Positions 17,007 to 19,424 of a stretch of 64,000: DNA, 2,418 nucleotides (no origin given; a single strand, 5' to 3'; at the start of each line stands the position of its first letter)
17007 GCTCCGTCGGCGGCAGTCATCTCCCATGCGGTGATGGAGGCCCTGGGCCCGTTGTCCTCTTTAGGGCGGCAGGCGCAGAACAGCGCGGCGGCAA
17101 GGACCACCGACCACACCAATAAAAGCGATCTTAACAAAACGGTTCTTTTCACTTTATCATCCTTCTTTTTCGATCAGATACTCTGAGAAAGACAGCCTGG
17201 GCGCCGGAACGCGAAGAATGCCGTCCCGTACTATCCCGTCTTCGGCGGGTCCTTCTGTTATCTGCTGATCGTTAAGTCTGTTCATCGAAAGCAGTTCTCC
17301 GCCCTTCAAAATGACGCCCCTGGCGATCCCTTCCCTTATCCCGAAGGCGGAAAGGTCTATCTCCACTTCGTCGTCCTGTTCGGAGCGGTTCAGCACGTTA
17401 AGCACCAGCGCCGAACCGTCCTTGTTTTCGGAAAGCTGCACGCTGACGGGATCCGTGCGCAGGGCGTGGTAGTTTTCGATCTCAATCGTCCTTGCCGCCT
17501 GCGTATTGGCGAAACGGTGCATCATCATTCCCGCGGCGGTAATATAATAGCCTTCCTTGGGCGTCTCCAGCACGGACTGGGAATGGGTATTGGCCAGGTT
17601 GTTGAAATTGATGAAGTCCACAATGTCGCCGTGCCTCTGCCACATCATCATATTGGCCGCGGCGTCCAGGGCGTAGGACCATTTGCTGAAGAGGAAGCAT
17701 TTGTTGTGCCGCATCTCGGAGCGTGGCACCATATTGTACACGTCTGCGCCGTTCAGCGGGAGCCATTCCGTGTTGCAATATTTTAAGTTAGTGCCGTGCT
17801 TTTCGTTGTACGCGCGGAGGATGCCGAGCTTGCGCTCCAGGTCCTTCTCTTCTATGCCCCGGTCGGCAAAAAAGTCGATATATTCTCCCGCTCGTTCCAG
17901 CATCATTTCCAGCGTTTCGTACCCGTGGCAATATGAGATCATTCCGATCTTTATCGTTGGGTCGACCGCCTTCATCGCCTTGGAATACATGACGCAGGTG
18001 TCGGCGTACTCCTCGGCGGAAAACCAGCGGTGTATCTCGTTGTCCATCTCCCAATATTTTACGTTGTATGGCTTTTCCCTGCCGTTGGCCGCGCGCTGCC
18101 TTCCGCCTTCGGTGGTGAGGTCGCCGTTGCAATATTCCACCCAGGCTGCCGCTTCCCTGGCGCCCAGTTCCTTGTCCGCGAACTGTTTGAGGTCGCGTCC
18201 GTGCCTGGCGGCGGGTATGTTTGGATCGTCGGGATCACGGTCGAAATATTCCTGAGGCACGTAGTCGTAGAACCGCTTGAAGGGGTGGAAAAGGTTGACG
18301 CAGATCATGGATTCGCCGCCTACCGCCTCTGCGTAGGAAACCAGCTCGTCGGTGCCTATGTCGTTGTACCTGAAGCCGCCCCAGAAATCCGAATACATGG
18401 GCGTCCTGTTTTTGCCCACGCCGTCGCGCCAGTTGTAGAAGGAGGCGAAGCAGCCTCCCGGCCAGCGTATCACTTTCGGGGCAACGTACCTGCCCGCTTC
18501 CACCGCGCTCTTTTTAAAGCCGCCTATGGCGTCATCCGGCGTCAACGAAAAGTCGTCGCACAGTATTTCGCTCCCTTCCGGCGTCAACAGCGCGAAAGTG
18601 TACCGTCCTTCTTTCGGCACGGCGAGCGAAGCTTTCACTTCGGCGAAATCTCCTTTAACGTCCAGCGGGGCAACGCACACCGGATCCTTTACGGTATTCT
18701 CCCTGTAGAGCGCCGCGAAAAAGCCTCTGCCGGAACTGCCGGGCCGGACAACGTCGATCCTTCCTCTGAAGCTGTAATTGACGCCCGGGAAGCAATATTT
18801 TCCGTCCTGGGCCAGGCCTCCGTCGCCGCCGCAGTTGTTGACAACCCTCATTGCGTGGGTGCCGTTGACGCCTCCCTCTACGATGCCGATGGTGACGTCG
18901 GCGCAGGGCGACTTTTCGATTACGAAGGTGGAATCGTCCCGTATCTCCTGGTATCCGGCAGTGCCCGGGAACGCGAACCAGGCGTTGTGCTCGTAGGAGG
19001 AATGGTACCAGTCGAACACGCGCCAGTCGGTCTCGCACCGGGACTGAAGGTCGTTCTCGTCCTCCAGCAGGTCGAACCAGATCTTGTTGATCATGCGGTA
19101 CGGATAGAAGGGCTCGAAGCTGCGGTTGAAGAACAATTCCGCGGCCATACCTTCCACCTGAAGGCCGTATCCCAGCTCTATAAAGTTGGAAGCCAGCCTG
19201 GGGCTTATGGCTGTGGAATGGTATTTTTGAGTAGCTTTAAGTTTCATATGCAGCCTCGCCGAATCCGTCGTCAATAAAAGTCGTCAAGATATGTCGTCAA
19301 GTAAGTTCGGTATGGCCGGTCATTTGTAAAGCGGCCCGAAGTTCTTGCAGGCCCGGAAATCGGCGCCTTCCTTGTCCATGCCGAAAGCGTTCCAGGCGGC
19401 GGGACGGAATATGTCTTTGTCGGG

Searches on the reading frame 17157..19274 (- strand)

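Call 43: search_protein_families(library=pfam, proteins=[window:17157-19274:-], max_evalue=0.001)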
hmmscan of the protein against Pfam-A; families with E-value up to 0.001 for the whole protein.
window:17157-19274:- (705 aa): 2 families
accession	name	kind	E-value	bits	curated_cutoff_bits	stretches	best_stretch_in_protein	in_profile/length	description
PF06964.18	Alpha-L-AF_C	-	3e-05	24.7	27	1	531-695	20-165/165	Alpha-L-arabinofuranosidase C-terminal domain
PF22848.2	ASD1_dom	-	3e-05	24.1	22.2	1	265-439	7-172/239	Alpha-L-arabinofuranosidase 1 domain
